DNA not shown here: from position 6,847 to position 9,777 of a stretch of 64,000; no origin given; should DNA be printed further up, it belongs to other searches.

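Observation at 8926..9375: Catalytic subunit shows ArrA-type signatures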

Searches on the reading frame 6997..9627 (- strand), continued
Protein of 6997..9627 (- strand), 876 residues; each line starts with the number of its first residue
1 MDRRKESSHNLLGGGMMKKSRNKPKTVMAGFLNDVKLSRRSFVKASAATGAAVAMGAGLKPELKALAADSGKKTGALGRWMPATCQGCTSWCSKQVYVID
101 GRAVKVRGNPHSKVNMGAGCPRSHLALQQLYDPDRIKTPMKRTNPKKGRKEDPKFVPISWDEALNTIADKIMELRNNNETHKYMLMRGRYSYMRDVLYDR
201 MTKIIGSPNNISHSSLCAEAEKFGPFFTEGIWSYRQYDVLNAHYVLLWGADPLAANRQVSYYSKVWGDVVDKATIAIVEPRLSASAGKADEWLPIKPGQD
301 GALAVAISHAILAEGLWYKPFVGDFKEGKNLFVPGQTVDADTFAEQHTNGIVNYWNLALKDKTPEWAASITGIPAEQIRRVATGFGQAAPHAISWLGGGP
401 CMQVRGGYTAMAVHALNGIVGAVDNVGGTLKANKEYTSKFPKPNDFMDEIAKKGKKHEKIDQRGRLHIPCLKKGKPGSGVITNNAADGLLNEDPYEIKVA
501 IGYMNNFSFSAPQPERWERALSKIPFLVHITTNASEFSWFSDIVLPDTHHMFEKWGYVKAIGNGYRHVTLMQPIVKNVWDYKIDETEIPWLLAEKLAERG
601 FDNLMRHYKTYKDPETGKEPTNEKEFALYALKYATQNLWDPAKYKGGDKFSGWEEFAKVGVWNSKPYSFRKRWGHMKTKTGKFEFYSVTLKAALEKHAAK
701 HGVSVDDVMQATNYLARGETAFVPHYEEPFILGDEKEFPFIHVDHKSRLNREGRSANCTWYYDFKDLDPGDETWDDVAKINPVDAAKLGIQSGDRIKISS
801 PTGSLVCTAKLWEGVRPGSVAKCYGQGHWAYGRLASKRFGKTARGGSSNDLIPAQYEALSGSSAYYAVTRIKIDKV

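Call 50: predict_structure(alignment_id=A1)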
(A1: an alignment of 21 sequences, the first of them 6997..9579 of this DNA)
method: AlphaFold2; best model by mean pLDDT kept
length: 860 residues; sequences in the alignment: 21
mean_pLDDT: 44.2   pTM: 0.34
mean pLDDT of the five models: 44.2, 43.3, 39.0, 36.8, 33.0
residues with pLDDT >= 90: 15; 70-90: 120; 50-70: 143; < 50: 582
segments of 3 or more residues with pLDDT < 50: 1-61, 65-127, 129-144, 162-223, 234-251, 264-274, 303-312, 328-332, 381-391, 406-573, 618-663, 665-674, 692-714, 728-758, 808-842, 845-851
pLDDT, mean of each block of 10 residues (from residue 1): 29 31 30 28 28 30 44 34 42 35 27 28 37 41 50 60 39 28 24 27 30 27 60 47 36 60 44 52 74 87 45 73 60 65 88 88 88 69 37 61 48 24 32 33 28 26 26 30 27 25 27 24 25 28 24 24 27 58 72 66 69 51 37 33 29 27 46 52 57 42 25 52 62 24 25 41 77 86 78 68 55 30 33 33 41 74
secondary structure, 60 per line:
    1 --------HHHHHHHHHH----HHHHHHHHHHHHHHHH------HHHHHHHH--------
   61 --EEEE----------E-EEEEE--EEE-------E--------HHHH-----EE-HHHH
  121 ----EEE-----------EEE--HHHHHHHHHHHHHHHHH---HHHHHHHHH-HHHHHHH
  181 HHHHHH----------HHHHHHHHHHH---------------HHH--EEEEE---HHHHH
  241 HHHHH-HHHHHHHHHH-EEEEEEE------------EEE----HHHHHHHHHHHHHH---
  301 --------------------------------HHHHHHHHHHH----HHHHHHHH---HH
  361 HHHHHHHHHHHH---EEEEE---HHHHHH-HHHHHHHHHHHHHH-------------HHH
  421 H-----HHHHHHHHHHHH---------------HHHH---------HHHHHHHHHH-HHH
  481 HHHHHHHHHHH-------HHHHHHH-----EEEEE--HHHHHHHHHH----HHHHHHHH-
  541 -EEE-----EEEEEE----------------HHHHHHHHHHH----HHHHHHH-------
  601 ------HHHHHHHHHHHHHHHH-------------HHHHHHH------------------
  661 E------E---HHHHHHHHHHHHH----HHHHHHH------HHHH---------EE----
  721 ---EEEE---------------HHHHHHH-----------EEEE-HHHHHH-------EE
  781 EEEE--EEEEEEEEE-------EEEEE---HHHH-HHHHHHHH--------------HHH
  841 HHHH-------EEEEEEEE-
elements in order (helices of 4 or more, strands of 3 or more residues): H9-18 H23-38 H45-52 E63-66 E79-83 E86-88 H105-108 H117-120 E125-127 E139-141 H144-160 H164-172 H174-186 H197-207 E228-232 H236-245 H247-256 E258-264 E277-279 H284-297 H333-343 H348-355 H359-372 E376-380 H384-389 H391-404 H418-421 H427-438 H454-457 H467-476 H478-491 H499-505 E511-515 H518-527 H532-539 E542-544 E550-555 H572-582 H587-593 H607-622 H636-642 H672-684 H689-695 H702-705 E724-727 H743-749 E761-764 H766-771 E779-784 E787-795 E803-807 H811-814 H816-823 H838-844 E852-859
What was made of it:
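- Tried and rejected: First AlphaFold run: 21 close homologues gave an unusable model, pLDDT 44 (call 50).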

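Call 55: search_protein_families(library=ncbifam, proteins=[L001:5821-8637:+, L002:5989-8475:+, P0121, P0123, P0127, P0132, P0129, P0142, P0154], max_evalue=1e-60)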
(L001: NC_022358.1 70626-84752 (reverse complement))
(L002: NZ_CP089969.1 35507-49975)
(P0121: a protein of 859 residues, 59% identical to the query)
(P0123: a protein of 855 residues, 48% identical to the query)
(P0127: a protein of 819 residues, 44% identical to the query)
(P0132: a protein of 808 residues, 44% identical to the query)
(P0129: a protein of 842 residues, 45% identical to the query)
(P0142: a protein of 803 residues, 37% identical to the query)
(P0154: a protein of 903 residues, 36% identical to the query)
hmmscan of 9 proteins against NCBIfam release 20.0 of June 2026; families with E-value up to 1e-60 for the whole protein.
L001:5821-8637:+ (938 aa): 2 families
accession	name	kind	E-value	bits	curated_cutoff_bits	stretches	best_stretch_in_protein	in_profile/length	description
NF041714.1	arsenate_red_ArrA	equivalog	7.5e-129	431.2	1600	1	10-358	3-348/848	arsenate respiratory reductase molybdopterin-containing subunit ArrA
NF012032.0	PRK15488.1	equivalog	9.6e-81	271.8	694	0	10-316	3-290/759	thiosulfate reductase PhsA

L002:5989-8475:+ (828 aa): 2 families
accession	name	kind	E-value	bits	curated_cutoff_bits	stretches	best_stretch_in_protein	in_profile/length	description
NF041714.1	arsenate_red_ArrA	equivalog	6e-131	438.2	1600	1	8-557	3-554/848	arsenate respiratory reductase molybdopterin-containing subunit ArrA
NF012032.0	PRK15488.1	equivalog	1.1e-79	268.3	694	0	8-313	3-289/759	thiosulfate reductase PhsA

P0121 (859 aa): 2 families
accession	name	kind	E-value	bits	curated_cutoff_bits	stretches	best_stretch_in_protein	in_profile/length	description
NF041714.1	arsenate_red_ArrA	equivalog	0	1178.5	1600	1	16-858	3-847/848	arsenate respiratory reductase molybdopterin-containing subunit ArrA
NF012032.0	PRK15488.1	equivalog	7.6e-72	242.4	694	1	16-530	3-481/759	thiosulfate reductase PhsA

P0123 (855 aa): 3 families
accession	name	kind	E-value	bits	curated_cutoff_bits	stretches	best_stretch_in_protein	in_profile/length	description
NF041714.1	arsenate_red_ArrA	equivalog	1.6e-277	923.1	1600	1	11-855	3-848/848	arsenate respiratory reductase molybdopterin-containing subunit ArrA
NF012032.0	PRK15488.1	equivalog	6.6e-75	252.6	694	1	10-522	2-482/759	thiosulfate reductase PhsA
TIGR02166.1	dmsA_ynfE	subfamily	1.5e-61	208.5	777.7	1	11-808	1-754/794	DMSO/selenate family reductase complex A subunit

P0127 (819 aa): 3 families
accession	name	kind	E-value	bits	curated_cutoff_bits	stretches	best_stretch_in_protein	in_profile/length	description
NF041714.1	arsenate_red_ArrA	equivalog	1.2e-247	824.2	1600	1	13-816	16-845/848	arsenate respiratory reductase molybdopterin-containing subunit ArrA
NF012032.0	PRK15488.1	equivalog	2.8e-82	276.9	694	1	2-646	3-620/759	thiosulfate reductase PhsA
NF041783.2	mnquin_red_QrcB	equivalog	6.8e-62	209.6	440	0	40-391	51-365/695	menaquinone reductase molybdopterin-binding-like subunit QrcB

P0132 (808 aa): 4 families
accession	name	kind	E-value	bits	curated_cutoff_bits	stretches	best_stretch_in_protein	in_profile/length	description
NF041714.1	arsenate_red_ArrA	equivalog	3.2e-200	667.3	1600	1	11-570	3-568/848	arsenate respiratory reductase molybdopterin-containing subunit ArrA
NF012032.0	PRK15488.1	equivalog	8.4e-89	298.5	694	1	10-797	2-749/759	thiosulfate reductase PhsA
NF041783.2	mnquin_red_QrcB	equivalog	5e-79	266.2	440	0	12-572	4-506/695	menaquinone reductase molybdopterin-binding-like subunit QrcB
TIGR02166.1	dmsA_ynfE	subfamily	2.1e-66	224.5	777.7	0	11-414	1-398/794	DMSO/selenate family reductase complex A subunit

P0129 (842 aa): 1 family
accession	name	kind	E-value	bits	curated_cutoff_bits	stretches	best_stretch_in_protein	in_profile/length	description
NF041714.1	arsenate_red_ArrA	equivalog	6.2e-228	759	1600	1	6-826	51-848/848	arsenate respiratory reductase molybdopterin-containing subunit ArrA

P0142 (803 aa): 3 families
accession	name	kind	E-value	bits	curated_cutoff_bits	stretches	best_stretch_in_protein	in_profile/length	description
NF041714.1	arsenate_red_ArrA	equivalog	1.3e-139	466.9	1600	1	3-554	3-554/848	arsenate respiratory reductase molybdopterin-containing subunit ArrA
NF012032.0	PRK15488.1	equivalog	1.8e-106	356.9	694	0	315-794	274-751/759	thiosulfate reductase PhsA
NF041783.2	mnquin_red_QrcB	equivalog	2.4e-73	247.5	440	0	47-289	49-281/695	menaquinone reductase molybdopterin-binding-like subunit QrcB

P0154 (903 aa): 2 families
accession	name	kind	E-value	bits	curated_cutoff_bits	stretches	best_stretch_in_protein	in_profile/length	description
NF041714.1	arsenate_red_ArrA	equivalog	5.2e-127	425.1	1600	1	12-323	3-313/848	arsenate respiratory reductase molybdopterin-containing subunit ArrA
NF012032.0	PRK15488.1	equivalog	4.1e-91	306.1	694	0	12-351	3-324/759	thiosulfate reductase PhsA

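Call 63: predict_structure(alignment_id=A2)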
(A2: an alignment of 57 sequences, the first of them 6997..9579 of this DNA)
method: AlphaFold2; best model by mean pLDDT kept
length: 860 residues; sequences in the alignment: 57
mean_pLDDT: 93.0   pTM: 0.89
mean pLDDT of the five models: 93.0, 92.2, 92.2, 92.1, 92.0
residues with pLDDT >= 90: 773; 70-90: 27; 50-70: 28; < 50: 32
segments of 3 or more residues with pLDDT < 50: 1-10, 40-44, 46-48, 54-58
pLDDT, mean of each block of 10 residues (from residue 1): 40 52 58 50 48 50 94 93 95 96 92 94 97 95 99 99 98 95 97 94 92 95 97 92 93 97 95 97 97 99 98 97 98 98 98 98 99 98 91 97 98 95 96 98 97 96 96 98 97 96 98 97 98 95 95 97 95 99 98 97 98 98 96 98 98 95 98 98 98 96 98 95 96 91 94 94 98 98 97 97 96 94 94 96 93 96
secondary structure, 60 per line:
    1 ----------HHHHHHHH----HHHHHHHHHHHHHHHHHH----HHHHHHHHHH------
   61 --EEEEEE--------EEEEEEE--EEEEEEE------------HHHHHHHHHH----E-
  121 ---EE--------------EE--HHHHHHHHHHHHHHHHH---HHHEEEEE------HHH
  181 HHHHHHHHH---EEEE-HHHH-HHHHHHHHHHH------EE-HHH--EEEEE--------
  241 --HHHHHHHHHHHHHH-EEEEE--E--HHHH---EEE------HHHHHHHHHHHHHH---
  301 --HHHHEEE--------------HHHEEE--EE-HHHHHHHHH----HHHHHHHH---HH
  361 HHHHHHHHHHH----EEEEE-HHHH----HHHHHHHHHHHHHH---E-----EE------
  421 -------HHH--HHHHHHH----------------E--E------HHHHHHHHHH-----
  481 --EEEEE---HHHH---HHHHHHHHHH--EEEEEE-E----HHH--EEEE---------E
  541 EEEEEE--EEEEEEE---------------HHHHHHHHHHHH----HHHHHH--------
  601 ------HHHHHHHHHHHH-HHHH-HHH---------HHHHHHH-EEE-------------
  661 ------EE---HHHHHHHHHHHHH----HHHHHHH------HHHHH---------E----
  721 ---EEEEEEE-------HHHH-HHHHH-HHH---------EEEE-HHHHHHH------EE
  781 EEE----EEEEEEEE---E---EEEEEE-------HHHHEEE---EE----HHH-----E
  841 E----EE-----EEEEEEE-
elements in order (helices of 4 or more, strands of 3 or more residues): H11-18 H23-40 H45-54 E63-68 E77-83 E86-92 H105-114 H144-160 E167-171 H178-189 E193-196 H198-201 H203-213 E228-232 H243-256 E258-262 H268-271 E275-277 H284-297 H303-306 E307-309 E327-329 H335-343 H348-355 H359-371 E376-380 H382-385 H390-403 H433-439 H466-475 E483-487 H491-494 H498-507 E510-515 E527-530 E540-546 E549-555 H571-582 H587-592 H607-618 H620-623 H637-643 E645-647 H672-684 H689-695 H702-706 E724-730 H738-741 H743-747 E761-764 H766-772 E779-783 E788-795 E803-808 H816-819 E820-822 E853-859
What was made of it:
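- Tried and rejected: I discarded it and repeated with 57 diverse sequences, which gave pLDDT 93 (call 63).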

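Call 65: fold_search(model_id=the predicted structure, library=pdb)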
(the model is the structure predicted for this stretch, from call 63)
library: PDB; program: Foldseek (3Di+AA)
matches with E <= 10: 721; with E <= 0.001: 180
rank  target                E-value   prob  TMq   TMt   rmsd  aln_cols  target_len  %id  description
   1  6cz7_C                0.0e+00  1.00  0.92  0.98   1.3       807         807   59  The arsenate respiratory reductase (Arr) complex from Shewanella sp. ANA-3 (released 2018-08-15)
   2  6cz7_A                0.0e+00  1.00  0.92  0.97   2.5       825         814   58  The arsenate respiratory reductase (Arr) complex from Shewanella sp. ANA-3 (released 2018-08-15)
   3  2vpw_A                7.1e-44  1.00  0.69  0.80   5.0       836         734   21  Polysulfide reductase with bound menaquinone (released 2008-06-10)
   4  8j83_A                1.1e-39  1.00  0.64  0.60   6.0       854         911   17  Crystal structure of formate dehydrogenase from Methylorubrum extorquens AM1 (released 2023-10-11)
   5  7vw6_A                2.2e-39  1.00  0.64  0.60   6.3       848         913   17  Cryo-EM Structure of Formate Dehydrogenase 1 from Methylorubrum extorquens AM1 (released 2022-06-01)
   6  5e7o_A                3.7e-39  1.00  0.64  0.62   8.8       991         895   18  Crystal structure of the perchlorate reductase PcrAB mutant W461E of PcrA from Azospira suillum PS (released 2016-03-09)
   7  5ch7_C                7.4e-39  1.00  0.64  0.62   8.4       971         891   18  Crystal structure of the perchlorate reductase PcrAB - Phe164 gate switch intermediate - from Azospira suillum PS (released 2016-03-09)
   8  4ydd_C                1.1e-38  1.00  0.65  0.63   8.5       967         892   18  Crystal structure of the perchlorate reductase PcrAB from Azospira suillum PS (released 2016-03-09)
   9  5ch7_A                2.7e-38  1.00  0.65  0.63   9.0       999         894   18  Crystal structure of the perchlorate reductase PcrAB - Phe164 gate switch intermediate - from Azospira suillum PS (released 2016-03-09)
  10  1fdi                  3.8e-38  1.00  0.60  0.71   7.7       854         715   17  OXIDIZED FORM OF FORMATE DEHYDROGENASE H FROM E. COLI COMPLEXED WITH THE INHIBITOR NITRITE (released 1997-08-20)
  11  4ydd_A                4.3e-38  1.00  0.65  0.62   9.4       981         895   18  Crystal structure of the perchlorate reductase PcrAB from Azospira suillum PS (released 2016-03-09)
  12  2e7z                  6.1e-38  1.00  0.68  0.80   5.0       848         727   19  Acetylene Hydratase from Pelobacter acetylenicus (released 2007-02-27)
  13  2v45                  2.8e-37  1.00  0.61  0.72   8.5       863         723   17  A New Catalytic Mechanism of Periplasmic Nitrate Reductase from Desulfovibrio desulfuricans ATCC 27774 from Crystallogra (released 2008-03-18)
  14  2jio                  6.0e-37  1.00  0.61  0.72   9.2       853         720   18  A New Catalytic Mechanism of Periplasmic Nitrate Reductase from Desulfovibrio desulfuricans ATCC 27774 from Crystallogra (released 2008-03-18)
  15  4v4c_A                7.2e-37  1.00  0.64  0.63   7.1       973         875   17  Crystal Structure of Pyrogallol-Phloroglucinol Transhydroxylase from Pelobacter acidigallici (released 2014-07-09)
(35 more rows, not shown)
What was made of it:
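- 6997..9579 (-): arrA: catalytic Mo-bisPGD/[4Fe-4S] subunit of respiratory arsenate reductase, 860 aa (the ORF extends to an upstream ATG at 9627, giving 876 aa). It has a Tat signal SRRSFVK, Fe-S ligands C69/C72/C76/C104, and active-site residues R173, Y174, H197, S198, C201 (predicted Mo ligand), K206 and Y218. AF2 pLDDT 93, TM 0.98 to 6cz7 (calls 63, 65).
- On ArrA (respiratory arsenate reductase catalytic subunit): Foldseek 6cz7_C TM 0.92/0.98, rmsd 1.3 Å over 807 columns (calls 63, 65).
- On PsrA/PhsA (polysulfide/thiosulfate reductase): PsrA TM 0.69, rmsd 5.0 Å (call 65).
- Structure: AF2 model pLDDT 93 (call 63); Foldseek 6cz7_C TM 0.92/0.98, rmsd 1.3 Å; next is PsrA at 0.69/0.80 (call 65). 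The fold matches at rmsd 1.3 Å (call 65). TM 0.69 and rmsd 5.0 Å to PsrA, against 0.92/0.98 and 1.3 Å to ArrA (call 65).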
